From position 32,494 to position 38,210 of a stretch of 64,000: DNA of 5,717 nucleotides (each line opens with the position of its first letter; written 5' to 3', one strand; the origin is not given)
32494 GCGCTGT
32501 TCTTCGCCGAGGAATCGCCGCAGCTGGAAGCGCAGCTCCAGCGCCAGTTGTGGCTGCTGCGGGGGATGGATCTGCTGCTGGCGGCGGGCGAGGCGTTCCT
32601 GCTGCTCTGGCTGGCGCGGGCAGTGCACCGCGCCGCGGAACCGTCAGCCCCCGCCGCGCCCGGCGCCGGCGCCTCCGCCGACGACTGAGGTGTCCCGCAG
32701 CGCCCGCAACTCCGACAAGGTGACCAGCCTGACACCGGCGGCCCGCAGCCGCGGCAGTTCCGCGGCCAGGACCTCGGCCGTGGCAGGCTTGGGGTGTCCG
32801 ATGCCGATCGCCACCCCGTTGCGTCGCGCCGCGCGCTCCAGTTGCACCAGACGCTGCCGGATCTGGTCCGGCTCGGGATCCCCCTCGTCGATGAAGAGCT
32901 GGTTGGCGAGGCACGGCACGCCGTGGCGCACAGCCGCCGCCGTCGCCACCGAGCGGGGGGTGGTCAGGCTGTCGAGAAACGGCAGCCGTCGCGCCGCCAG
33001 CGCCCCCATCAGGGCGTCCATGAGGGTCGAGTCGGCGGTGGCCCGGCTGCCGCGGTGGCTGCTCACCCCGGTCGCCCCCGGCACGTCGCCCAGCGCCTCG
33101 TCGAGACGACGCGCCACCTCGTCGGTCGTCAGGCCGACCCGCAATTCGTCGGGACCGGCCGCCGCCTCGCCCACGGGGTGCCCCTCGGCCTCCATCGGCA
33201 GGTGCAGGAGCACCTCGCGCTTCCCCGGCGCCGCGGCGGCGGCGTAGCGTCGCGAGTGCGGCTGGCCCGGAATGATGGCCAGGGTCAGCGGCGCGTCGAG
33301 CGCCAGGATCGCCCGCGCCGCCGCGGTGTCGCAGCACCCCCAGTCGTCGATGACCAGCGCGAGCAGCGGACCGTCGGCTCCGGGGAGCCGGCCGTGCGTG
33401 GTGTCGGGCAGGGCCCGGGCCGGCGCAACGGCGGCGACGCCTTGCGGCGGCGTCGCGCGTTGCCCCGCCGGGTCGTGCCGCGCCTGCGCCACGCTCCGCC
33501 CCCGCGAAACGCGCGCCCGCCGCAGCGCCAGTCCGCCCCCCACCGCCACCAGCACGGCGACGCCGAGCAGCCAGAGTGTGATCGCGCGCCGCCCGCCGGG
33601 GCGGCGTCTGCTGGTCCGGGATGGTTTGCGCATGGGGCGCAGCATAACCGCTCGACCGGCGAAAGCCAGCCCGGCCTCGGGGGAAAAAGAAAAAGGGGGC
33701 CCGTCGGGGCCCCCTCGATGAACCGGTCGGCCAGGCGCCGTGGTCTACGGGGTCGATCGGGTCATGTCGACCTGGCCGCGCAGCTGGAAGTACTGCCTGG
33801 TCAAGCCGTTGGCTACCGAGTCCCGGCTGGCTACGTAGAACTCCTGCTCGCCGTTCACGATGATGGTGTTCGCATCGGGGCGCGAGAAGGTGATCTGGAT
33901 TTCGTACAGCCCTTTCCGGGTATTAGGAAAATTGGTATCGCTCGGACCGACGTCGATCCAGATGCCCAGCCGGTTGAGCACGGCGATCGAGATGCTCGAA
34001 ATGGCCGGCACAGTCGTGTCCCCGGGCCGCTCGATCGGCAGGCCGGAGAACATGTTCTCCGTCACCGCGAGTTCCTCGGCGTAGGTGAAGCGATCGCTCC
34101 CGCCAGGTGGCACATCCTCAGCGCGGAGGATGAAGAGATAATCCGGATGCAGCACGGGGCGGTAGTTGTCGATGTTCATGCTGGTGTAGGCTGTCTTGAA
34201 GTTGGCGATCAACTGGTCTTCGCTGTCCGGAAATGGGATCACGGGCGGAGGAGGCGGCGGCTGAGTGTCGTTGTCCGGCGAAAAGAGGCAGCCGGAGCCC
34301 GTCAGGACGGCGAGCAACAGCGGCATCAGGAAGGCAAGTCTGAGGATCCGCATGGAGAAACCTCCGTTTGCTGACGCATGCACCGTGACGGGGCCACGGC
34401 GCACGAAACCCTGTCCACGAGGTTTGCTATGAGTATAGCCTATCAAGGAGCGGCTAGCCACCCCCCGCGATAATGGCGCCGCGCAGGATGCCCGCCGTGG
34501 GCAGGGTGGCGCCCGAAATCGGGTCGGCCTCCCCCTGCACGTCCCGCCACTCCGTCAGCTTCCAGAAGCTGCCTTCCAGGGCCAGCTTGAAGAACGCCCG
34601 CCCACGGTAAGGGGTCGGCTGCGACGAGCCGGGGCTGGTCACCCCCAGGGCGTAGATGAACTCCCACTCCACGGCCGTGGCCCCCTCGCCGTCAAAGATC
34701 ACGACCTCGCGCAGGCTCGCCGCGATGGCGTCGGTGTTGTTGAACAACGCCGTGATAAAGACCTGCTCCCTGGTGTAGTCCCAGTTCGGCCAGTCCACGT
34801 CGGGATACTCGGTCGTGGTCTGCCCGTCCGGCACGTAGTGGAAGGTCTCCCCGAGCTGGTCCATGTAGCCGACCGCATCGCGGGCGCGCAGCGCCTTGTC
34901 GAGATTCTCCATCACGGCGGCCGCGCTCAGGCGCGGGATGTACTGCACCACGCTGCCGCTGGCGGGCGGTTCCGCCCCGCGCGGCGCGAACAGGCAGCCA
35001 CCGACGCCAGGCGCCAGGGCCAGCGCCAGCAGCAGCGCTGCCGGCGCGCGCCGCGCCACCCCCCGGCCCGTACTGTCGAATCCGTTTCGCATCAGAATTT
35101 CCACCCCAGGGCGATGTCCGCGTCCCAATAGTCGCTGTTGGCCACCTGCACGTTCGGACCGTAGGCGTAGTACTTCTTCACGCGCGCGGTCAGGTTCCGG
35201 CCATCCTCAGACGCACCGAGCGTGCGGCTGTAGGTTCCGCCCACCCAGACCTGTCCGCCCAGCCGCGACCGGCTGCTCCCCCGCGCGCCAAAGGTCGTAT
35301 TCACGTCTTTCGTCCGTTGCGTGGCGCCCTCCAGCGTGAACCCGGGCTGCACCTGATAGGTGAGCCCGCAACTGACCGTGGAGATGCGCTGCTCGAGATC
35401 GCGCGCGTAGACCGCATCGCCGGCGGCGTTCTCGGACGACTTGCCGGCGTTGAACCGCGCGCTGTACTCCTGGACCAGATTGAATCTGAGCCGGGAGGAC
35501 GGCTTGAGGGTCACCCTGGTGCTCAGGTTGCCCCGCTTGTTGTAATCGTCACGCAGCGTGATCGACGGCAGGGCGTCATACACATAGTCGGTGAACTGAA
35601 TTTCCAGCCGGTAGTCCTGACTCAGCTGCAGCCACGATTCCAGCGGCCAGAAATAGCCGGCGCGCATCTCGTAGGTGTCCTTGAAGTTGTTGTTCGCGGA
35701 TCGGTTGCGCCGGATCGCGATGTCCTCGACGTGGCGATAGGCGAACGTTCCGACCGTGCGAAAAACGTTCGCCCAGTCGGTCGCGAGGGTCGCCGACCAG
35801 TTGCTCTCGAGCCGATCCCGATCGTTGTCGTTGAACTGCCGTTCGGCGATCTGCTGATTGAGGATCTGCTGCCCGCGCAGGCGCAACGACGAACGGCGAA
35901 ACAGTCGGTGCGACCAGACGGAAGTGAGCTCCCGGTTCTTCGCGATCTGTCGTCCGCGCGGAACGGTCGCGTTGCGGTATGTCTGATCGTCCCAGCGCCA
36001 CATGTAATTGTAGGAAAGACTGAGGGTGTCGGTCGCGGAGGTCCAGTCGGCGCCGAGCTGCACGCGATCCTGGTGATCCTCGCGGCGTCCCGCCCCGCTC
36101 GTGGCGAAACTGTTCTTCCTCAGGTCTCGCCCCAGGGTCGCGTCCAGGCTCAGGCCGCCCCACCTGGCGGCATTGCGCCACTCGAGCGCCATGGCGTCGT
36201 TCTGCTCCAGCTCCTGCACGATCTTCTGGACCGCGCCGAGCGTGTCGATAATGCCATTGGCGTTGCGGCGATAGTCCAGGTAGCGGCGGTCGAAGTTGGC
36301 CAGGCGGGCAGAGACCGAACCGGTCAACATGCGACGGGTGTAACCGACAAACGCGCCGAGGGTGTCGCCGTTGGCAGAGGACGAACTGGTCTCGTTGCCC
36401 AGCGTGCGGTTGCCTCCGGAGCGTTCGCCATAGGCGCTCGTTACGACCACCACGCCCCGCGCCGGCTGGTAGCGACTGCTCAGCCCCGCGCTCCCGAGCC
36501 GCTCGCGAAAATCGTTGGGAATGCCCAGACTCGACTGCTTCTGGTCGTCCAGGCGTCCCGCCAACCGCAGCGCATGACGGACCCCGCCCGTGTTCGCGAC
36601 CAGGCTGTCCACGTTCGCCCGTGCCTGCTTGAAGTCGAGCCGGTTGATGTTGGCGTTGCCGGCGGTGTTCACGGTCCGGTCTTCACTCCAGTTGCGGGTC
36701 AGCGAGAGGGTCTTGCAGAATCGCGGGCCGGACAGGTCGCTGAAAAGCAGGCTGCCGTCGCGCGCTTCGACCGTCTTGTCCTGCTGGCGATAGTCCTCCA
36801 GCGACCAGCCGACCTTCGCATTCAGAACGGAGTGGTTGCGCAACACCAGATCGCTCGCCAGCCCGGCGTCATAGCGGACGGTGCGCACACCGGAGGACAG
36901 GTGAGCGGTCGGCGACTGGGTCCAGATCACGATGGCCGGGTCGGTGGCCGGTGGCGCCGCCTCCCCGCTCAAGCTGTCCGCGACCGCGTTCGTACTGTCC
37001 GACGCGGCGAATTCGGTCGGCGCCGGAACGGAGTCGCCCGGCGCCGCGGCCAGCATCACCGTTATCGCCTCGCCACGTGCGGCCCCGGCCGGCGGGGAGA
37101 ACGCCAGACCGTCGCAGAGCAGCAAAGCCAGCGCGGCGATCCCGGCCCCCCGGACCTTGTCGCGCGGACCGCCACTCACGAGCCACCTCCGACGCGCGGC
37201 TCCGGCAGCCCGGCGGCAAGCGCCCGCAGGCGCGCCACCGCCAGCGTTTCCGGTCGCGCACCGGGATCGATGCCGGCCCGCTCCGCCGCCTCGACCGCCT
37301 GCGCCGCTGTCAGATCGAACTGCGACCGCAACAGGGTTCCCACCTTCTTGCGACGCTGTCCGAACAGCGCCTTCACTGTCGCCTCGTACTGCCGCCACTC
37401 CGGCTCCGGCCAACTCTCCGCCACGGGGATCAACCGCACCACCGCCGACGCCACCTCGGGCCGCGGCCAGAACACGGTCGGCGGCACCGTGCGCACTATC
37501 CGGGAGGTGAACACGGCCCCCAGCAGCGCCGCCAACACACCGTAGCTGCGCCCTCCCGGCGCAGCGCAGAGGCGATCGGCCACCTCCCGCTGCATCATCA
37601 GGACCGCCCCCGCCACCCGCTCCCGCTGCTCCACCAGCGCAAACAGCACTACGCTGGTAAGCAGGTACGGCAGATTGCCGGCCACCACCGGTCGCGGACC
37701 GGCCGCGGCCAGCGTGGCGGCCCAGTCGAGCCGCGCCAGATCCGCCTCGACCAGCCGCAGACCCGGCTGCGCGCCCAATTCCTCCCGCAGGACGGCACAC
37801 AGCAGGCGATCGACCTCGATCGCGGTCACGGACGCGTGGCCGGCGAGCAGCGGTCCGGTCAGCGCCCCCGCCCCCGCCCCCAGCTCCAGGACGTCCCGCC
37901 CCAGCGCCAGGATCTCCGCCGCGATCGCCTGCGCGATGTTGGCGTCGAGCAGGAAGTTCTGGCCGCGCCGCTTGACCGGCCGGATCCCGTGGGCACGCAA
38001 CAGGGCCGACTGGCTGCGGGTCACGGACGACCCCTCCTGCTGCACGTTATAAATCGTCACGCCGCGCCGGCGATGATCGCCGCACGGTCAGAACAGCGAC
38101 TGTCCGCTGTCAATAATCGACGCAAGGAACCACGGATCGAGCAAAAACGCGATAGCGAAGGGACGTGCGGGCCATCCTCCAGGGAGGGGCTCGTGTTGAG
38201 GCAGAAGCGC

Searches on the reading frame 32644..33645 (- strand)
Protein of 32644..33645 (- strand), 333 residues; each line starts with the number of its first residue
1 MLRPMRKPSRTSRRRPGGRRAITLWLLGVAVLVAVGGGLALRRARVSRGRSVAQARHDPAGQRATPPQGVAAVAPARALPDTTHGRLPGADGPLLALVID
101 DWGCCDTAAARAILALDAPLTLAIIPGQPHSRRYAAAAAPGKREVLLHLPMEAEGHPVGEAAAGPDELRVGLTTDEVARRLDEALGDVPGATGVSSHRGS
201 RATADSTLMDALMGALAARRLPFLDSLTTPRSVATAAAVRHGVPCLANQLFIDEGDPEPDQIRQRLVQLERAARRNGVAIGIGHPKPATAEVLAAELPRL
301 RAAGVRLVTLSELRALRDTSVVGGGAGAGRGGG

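Call 41: search_protein_families(library=pfam, proteins=[window:32644-33645:-], max_evalue=0.00001)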
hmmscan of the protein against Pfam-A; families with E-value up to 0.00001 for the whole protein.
window:32644-33645:- (333 aa): 1 family
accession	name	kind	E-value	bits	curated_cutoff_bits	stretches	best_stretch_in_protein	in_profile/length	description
PF04748.18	Polysacc_deac_2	-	9.9e-67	224.6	27.5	1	97-313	1-211/212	Divergent polysaccharide deacetylase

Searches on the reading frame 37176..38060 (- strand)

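Call 41: search_protein_families(library=pfam, proteins=[window:37176-38060:-], max_evalue=0.00001)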
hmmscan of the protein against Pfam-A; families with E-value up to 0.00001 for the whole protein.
window:37176-38060:- (294 aa): 1 family
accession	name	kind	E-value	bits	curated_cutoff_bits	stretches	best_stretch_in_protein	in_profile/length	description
PF00398.26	RrnaAD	-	9.7e-44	149.9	24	1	30-268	6-244/263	Ribosomal RNA adenine dimethylase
